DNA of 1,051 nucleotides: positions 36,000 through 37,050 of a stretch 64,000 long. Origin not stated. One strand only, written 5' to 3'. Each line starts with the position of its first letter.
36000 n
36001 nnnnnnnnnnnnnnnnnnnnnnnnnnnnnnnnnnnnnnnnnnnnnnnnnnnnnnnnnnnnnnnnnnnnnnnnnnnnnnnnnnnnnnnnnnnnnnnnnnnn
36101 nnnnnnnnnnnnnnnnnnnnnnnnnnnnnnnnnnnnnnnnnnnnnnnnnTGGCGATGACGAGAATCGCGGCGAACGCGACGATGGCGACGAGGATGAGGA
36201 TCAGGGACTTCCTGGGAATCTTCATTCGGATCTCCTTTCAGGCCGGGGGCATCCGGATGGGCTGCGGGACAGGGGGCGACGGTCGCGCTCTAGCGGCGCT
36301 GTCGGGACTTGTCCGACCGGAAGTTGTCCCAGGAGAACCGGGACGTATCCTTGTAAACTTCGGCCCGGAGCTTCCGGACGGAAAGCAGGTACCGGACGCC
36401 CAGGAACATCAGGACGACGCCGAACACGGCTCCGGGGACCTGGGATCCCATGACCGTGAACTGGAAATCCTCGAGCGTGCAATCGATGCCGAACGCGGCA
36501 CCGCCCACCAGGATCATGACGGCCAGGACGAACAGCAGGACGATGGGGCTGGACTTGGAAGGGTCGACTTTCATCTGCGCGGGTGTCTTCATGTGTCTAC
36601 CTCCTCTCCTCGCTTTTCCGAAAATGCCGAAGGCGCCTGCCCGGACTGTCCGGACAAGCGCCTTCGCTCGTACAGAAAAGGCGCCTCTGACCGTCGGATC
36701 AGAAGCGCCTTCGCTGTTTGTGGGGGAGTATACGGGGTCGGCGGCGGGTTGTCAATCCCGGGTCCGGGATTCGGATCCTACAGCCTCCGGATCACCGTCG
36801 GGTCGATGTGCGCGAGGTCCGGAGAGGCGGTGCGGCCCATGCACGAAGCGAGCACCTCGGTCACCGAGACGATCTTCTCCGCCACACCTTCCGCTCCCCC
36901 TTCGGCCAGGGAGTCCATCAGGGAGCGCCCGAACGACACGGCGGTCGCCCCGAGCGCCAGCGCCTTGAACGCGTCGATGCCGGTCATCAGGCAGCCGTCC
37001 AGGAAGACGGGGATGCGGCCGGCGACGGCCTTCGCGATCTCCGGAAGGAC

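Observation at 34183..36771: Amt-GlnK fusion behind a consensus promoter and a dual-terminator leader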

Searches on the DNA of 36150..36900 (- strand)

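Call 8: search_rna_families(source=window, start=36150, end=36900, threshold=evalue, max_evalue=10, show_alignments=3)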
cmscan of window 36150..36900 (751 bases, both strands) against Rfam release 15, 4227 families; matches with E-value up to 10: 9.
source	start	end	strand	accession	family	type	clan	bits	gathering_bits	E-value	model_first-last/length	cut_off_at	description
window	36629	36665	-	RF03390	mir-2450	Gene; miRNA;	-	22.1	59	0.14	1-73/73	no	mir-2450 microRNA precursor family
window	36615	36678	-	RF00977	mir-600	Gene; miRNA;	-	17.8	80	2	1-76/76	no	mir-600 microRNA precursor family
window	36627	36667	-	RF00926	MIR1151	Gene; miRNA;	-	17.8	90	8.2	1-110/110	no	MIR1151 microRNA precursor family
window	36299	36426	-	RF02531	NRF2_IRES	Cis-reg; IRES;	-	15.7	50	8.7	1-128/128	no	Nrf2 internal ribosome entry site (IRES)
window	36590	36644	-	RF02127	GNAS-AS1_1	Gene; lncRNA;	-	15.6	45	6.6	1-105/105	no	GNAS antisense RNA 1 conserved region 1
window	36625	36755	-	RF02883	BcKCsr2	Gene; sRNA;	-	14.6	40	1.1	1-129/129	no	Burkholderia sRNA 2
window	36150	36237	-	RF02225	sX6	Gene; sRNA;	-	14.2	40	0.26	1-93/342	3'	Proteobacterial sRNA sX6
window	36745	36760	-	RF03163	c4-a1b1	Gene; antisense;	CL00128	13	46.7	2.1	34-49/53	no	a1, b1 targets of C4 antisense RNA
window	36151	36169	+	RF01122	sR39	Gene; snRNA; snoRNA; CD-box;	-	12.5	50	2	1-56/56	no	Small nucleolar RNA sR39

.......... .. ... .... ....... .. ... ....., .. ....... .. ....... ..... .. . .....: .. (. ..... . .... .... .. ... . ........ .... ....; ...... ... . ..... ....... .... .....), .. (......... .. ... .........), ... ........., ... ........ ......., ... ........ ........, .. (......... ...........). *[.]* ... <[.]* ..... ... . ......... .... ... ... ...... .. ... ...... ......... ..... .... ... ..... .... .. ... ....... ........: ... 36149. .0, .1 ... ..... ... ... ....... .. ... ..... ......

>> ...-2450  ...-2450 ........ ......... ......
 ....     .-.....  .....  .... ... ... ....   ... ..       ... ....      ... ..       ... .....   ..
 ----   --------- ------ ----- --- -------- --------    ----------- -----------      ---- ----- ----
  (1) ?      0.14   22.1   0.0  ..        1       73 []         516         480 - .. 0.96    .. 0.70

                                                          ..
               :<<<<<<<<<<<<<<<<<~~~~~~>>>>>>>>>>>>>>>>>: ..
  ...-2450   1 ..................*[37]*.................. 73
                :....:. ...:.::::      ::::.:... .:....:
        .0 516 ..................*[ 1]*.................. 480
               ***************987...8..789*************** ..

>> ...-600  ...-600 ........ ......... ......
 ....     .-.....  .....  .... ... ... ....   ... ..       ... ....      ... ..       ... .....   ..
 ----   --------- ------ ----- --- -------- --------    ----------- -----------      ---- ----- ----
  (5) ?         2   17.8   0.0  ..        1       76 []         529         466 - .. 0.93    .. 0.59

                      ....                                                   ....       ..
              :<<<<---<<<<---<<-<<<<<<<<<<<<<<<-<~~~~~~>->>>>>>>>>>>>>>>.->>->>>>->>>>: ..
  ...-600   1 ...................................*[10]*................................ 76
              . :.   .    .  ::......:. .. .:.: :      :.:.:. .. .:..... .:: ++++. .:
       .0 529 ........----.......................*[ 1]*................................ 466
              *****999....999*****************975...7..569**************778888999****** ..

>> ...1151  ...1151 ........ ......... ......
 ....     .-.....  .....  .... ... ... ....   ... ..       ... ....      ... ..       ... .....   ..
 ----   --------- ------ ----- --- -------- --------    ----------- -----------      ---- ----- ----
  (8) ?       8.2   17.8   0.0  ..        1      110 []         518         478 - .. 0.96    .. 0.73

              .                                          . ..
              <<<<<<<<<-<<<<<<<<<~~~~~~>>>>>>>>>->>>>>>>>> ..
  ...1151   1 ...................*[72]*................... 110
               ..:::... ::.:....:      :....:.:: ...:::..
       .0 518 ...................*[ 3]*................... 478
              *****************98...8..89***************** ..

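Call 39: build_rna_model(alignment_id=A1, structure=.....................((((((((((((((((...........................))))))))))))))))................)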
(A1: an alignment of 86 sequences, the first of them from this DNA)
Model R1 built from alignment A1 (86 sequences, 96 columns); structure: as given.
model positions 55; base pairs 16; branch points 0; effective number of sequences 86; information 0.667 bits per position. Calibrated on 0.2 Mb of random sequence (short: E-values are rough).
structure used (alignment columns):
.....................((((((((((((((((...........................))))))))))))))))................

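Call 40: search_with_rna_model(model_id=R1, sources=[window, L005, L006, L007, L008, L009, L010, L011, L012, L013, L014, L015, L016, L017, L018, L019, L020, L021, L022, L023, L024, L025, L026, L027, L028, L029, L030, L031, L032, L033, L034, L035, L036, L037, L038, L039, L040, L041, L042, L043, L044, L045, L046, L047, L048, L049, L050, L051, L052, L053, L054, L055, L056, L057, L058, L059, L060, L061, L062, L063, L064, L065, L066, L067, L068, L069, L070, L071, L072, L073, L074, L075, L076, L077, L078, L079, L080, L081, L082, L083, L084], max_evalue=1, make_alignment=true)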
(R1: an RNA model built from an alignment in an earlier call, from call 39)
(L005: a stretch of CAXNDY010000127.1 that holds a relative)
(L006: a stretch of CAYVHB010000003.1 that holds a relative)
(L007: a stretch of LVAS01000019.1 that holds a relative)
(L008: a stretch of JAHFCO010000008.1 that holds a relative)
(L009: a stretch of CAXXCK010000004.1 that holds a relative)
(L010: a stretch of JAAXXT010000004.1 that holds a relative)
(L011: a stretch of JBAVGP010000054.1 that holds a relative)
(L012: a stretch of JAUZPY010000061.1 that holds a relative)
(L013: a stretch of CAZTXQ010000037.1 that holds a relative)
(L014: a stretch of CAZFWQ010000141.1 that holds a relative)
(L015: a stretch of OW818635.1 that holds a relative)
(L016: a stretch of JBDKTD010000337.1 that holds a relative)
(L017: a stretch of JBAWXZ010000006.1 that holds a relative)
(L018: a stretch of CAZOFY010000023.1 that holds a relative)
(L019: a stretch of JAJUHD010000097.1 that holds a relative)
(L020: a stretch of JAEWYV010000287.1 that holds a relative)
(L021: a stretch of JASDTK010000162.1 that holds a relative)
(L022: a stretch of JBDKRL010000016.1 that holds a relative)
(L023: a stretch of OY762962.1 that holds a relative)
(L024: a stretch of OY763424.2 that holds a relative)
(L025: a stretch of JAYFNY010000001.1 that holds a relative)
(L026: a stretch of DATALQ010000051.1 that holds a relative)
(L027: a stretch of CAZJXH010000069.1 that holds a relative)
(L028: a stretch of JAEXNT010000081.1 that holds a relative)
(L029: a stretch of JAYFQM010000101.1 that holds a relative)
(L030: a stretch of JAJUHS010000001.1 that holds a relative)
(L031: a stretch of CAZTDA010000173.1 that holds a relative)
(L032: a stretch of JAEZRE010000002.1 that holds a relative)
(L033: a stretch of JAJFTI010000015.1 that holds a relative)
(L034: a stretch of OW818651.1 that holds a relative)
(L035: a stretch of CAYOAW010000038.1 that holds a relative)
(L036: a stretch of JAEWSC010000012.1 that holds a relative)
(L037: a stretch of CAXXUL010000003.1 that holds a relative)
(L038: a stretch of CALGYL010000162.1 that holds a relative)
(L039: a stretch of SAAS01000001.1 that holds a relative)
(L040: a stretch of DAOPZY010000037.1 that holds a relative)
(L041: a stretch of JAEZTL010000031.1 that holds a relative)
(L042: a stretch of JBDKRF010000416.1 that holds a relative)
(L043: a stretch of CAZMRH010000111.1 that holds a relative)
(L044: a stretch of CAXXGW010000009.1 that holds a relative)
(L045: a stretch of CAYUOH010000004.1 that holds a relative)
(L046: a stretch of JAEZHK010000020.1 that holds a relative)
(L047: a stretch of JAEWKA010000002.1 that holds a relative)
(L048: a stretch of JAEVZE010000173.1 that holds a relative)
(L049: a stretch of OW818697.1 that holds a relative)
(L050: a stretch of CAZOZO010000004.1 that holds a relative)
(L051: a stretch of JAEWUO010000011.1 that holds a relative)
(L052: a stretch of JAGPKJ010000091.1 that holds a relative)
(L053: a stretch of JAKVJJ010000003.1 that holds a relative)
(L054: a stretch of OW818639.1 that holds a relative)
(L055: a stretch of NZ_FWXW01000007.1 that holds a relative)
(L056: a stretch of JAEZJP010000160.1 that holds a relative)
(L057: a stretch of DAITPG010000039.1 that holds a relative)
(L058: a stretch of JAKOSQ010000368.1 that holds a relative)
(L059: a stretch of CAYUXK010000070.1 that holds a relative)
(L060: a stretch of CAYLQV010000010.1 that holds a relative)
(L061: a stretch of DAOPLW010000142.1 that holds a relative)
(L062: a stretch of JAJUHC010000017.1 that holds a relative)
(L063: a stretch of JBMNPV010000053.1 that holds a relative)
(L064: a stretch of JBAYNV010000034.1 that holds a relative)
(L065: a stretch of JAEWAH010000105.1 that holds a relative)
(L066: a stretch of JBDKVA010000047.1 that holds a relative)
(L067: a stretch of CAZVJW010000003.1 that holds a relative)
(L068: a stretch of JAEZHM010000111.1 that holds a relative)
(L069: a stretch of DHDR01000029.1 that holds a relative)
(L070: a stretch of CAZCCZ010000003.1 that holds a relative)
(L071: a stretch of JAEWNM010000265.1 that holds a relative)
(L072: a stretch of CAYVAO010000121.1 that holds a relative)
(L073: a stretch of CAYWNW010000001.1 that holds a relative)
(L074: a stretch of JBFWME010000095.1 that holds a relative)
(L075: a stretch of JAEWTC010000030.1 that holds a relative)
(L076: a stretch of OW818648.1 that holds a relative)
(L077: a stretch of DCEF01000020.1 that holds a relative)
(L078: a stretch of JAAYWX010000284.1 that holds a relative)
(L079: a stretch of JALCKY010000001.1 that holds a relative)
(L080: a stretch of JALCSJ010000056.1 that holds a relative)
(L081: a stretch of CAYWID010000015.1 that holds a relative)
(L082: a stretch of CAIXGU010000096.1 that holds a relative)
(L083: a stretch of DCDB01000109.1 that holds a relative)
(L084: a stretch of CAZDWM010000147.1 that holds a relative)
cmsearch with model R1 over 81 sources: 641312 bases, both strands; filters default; matches with E-value up to 1: 151.
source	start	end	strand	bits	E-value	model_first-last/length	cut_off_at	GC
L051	2474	2526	+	50.6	9e-08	1-55/55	no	0.47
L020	69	121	+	47.6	4.4e-07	1-55/55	no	0.53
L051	2467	2519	-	45.1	1.6e-06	1-55/55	no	0.53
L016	2358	2409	+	45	1.6e-06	1-55/55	no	0.46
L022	2331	2382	+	45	1.7e-06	1-55/55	no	0.46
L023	2394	2448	+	44.3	2.3e-06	1-55/55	no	0.47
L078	10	63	+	43.9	2.9e-06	1-55/55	no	0.43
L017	2503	2558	+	43.5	3.6e-06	1-55/55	no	0.46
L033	2440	2492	+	42.6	5.6e-06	1-55/55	no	0.49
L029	2453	2505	+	42.5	5.9e-06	1-55/55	no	0.45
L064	435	489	+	42.4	6.3e-06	1-55/55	no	0.36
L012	2403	2456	+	42.1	7.4e-06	1-55/55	no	0.37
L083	2868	2923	+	42.1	7.5e-06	1-55/55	no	0.5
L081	2707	2760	+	41.9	8.1e-06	1-55/55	no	0.5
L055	2446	2499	+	41.5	1e-05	1-55/55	no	0.37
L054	2370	2424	+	41.3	1.1e-05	1-55/55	no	0.38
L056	1141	1194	+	41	1.3e-05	1-55/55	no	0.37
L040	2540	2589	+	41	1.3e-05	1-55/55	no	0.36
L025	2460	2513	+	40.9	1.4e-05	1-55/55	no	0.54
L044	2547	2599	+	40.6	1.7e-05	1-55/55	no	0.28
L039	2432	2484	+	40.5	1.7e-05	1-55/55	no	0.42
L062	2539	2597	+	40.2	2e-05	1-55/55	no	0.44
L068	1246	1292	+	40.1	2.1e-05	1-55/55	no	0.4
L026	2537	2598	+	39.8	2.4e-05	1-55/55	no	0.47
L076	5180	5235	+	39.7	2.5e-05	1-55/55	no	0.34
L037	2387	2441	+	39.4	3e-05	1-55/55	no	0.51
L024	2444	2496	+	38.6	4.6e-05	1-55/55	no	0.36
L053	2523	2579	+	38.5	4.7e-05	1-55/55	no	0.46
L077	2572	2631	+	38.2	5.5e-05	1-55/55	no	0.4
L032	2564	2625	+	38.1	5.8e-05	1-55/55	no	0.48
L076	2425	2480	+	38.1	5.9e-05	1-55/55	no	0.41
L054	2239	2292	+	37.5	8e-05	1-55/55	no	0.3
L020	62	114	-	37.5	8e-05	1-55/55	no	0.53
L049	2614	2671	+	37.1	0.0001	1-55/55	no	0.48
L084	2361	2417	+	37.1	0.0001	1-55/55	no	0.44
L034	2483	2537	+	36.9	0.00011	1-55/55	no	0.53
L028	2553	2614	+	36.9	0.00011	1-55/55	no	0.45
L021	794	846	+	36.9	0.00011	1-55/55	no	0.32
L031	380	434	+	36.8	0.00011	1-55/55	no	0.36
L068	1141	1194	+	36.8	0.00012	1-55/55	no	0.43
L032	2497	2556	+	36.8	0.00012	1-55/55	no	0.32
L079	2898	2954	+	36.8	0.00012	1-55/55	no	0.46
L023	2387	2441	-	36.7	0.00012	1-55/55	no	0.47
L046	2396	2449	+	36.7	0.00012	1-55/55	no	0.59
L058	2066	2122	+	36.5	0.00013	1-55/55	no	0.53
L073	2434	2486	+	36.4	0.00014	1-55/55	no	0.38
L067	5324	5380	+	36.4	0.00015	1-55/55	no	0.37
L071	2372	2425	+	35.8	0.0002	1-55/55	no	0.41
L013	2572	2630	+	35.7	0.0002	1-55/55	no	0.53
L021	919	990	+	35.6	0.00022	1-55/55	no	0.5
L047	2441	2493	+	35.4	0.00023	1-55/55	no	0.4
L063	2665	2721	+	35.4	0.00024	1-55/55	no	0.51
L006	2467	2522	+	35.3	0.00025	1-55/55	no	0.54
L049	350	405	+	35.2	0.00026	1-55/55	no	0.46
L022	2324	2375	-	35.2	0.00027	1-55/55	no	0.46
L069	2474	2530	+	35.2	0.00027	1-55/55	no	0.37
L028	433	490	+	35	0.00029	1-55/55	no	0.33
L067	466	520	+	35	0.0003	1-55/55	no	0.4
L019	2459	2511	+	34.8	0.00033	1-55/55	no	0.4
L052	2481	2534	+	34.8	0.00033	1-55/55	no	0.37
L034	2476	2530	-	34.7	0.00033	1-55/55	no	0.53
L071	2476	2525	+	34.5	0.00037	1-55/55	no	0.48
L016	2351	2402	-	34.4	0.0004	1-55/55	no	0.48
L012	2514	2587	+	34.3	0.00042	1-55/55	no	0.24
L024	2564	2635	+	34.3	0.00042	1-55/55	no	0.5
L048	2314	2367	+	34.3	0.00043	1-55/55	no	0.63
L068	1239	1285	-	34.2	0.00044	1-55/55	no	0.43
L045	2423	2478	+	34.1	0.00048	1-55/55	no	0.36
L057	2532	2587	+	33.6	0.00059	1-55/55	no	0.39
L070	2479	2527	+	33.6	0.0006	1-55/55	no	0.39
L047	2563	2634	+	33.5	0.00064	1-55/55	no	0.43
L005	248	307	+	33.4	0.00066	1-55/55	no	0.68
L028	2486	2545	+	33.3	0.0007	1-55/55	no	0.3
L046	2499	2545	+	33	0.00082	1-55/55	no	0.49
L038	2246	2294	+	33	0.00084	1-55/55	no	0.47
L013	369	426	+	33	0.00084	1-55/55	no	0.48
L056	1245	1292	+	33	0.00084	1-55/55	no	0.48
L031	550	619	+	32.8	0.0009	1-55/55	no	0.39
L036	2573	2620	+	32.7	0.00097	1-55/55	no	0.46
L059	2171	2214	+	32.7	0.00097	1-55/55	no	0.45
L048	2415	2463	+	32.2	0.0012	1-55/55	no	0.51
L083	2861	2916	-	31.9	0.0014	1-55/55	no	0.52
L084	2479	2552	+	31.8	0.0015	1-55/55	no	0.38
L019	2584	2655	+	31.7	0.0016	1-55/55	no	0.49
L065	2378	2431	+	31.2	0.0021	1-55/55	no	0.46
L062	2381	2437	+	31.2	0.0021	1-55/55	no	0.42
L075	2181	2228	+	31.1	0.0022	1-55/55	no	0.38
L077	2565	2624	-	31.1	0.0022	1-55/55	no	0.4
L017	2564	2622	+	31.1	0.0022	1-55/55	no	0.39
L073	2547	2620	+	30.9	0.0024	1-55/55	no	0.45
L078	99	170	+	30.8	0.0026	1-55/55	no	0.47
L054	2489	2542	+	30.8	0.0026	1-55/55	no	0.43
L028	497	557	+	30.2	0.0035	1-55/55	no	0.51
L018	2548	2599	+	30.2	0.0035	1-55/55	no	0.48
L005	241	300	-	30.1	0.0036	1-55/55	no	0.7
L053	2516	2572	-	29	0.0066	1-55/55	no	0.46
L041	2590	2633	+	28.9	0.0069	1-55/55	no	0.52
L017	2496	2552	-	28.8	0.0073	1-55/55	no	0.47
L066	2806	2866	+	28.7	0.0077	1-55/55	no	0.41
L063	2766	2839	+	28.6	0.0083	1-55/55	no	0.5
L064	428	482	-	28.5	0.0086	1-55/55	no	0.38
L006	2550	2607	+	28.3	0.0095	1-55/55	no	0.43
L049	2607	2664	-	28.1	0.01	1-55/55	no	0.48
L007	2588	2642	+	28.1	0.011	1-55/55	no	0.51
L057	2399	2451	+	28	0.011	1-55/55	no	0.36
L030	2398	2459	+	27.7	0.013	1-55/55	no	0.4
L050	2473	2519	+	27.6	0.014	1-55/55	no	0.51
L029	2568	2639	+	27.5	0.015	1-55/55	no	0.5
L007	2538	2587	+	27.4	0.015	1-55/55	no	0.44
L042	1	45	+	27.4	0.015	11-55/55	5'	0.56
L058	2165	2238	+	27.4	0.015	1-55/55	no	0.51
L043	222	284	+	27.3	0.015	1-55/55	no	0.41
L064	271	338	-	27.3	0.015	1-55/55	no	0.38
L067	2384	2437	+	27.1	0.017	1-55/55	no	0.43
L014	2373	2431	+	27.1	0.018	1-55/55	no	0.56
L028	2546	2607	-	26.7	0.021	1-55/55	no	0.47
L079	2891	2947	-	26.6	0.022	1-55/55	no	0.49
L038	2141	2194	+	25.9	0.033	1-55/55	no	0.65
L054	2363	2417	-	25.8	0.034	1-55/55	no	0.36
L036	2472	2526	+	25.7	0.036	1-55/55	no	0.35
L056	1238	1285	-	25.7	0.037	1-55/55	no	0.5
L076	2337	2393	+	25.6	0.038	1-55/55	no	0.49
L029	2446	2498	-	25.4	0.043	1-55/55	no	0.42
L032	2557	2618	-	25.2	0.047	1-55/55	no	0.48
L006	2460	2515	-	25.1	0.048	1-55/55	no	0.55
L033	2433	2485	-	24.9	0.054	1-55/55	no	0.51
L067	359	415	+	24.1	0.084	1-55/55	no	0.37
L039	2545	2618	+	24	0.089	1-55/55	no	0.47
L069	2467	2523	-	23.3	0.13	1-55/55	no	0.39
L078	3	56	-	23.3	0.13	1-55/55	no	0.39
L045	2416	2510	-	23.2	0.13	1-55/55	no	0.36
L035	2401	2459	+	23.1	0.14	1-55/55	no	0.42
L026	2486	2531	+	23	0.15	5-46/55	no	0.37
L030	2483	2543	+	23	0.15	1-55/55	no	0.48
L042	1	38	-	22.8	0.16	1-38/55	3'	0.61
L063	5001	5051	-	22.4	0.2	1-55/55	no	0.45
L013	2565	2623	-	21.8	0.27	1-55/55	no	0.49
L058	1886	1937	+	21.8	0.27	1-55/55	no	0.48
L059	2114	2207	-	21.7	0.29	1-55/55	no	0.45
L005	202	245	+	21.5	0.33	5-46/55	no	0.61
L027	2304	2375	+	20.8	0.45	1-55/55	no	0.39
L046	2492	2538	-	20.8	0.46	1-55/55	no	0.47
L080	2543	2587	-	20.8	0.46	1-55/55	no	0.42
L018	2601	2655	+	20.8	0.47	1-55/55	no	0.51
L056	1134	1187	-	20.7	0.48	1-55/55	no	0.37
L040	2547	2575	-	20.2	0.63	8-41/55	no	0.34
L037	2380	2434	-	19.8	0.76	1-55/55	no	0.55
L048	2408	2456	-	19.7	0.81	1-55/55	no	0.47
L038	2239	2287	-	19.4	0.95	1-55/55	no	0.39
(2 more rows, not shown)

Alignment A2: 150 matches aligned to the model, 121 columns, each read 5' to 3' on its own strand. Consensus structure (alignment columns), stored with it:
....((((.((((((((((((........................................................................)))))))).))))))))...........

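Call 54: search_with_rna_model(model_id=R1, sources=[L085, L086], max_evalue=1, filters=off)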
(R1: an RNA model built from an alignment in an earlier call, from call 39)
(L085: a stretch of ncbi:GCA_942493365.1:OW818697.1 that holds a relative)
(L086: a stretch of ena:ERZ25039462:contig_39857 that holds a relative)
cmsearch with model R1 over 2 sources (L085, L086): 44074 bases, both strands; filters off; matches with E-value up to 1: 8.
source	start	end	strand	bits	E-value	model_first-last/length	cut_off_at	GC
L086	9505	9560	+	42.5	4.2e-07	1-55/55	no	0.45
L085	9614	9671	+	37.1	6.9e-06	1-55/55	no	0.48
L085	7350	7405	+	35.2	1.8e-05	1-55/55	no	0.46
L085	9607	9664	-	28.1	0.0007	1-55/55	no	0.48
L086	9566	9621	+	26.8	0.0014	1-55/55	no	0.41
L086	9498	9553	-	17.7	0.16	1-55/55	no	0.5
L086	9559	9614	-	16.8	0.25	1-55/55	no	0.38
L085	18650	18688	-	16.7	0.26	1-55/55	no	0.41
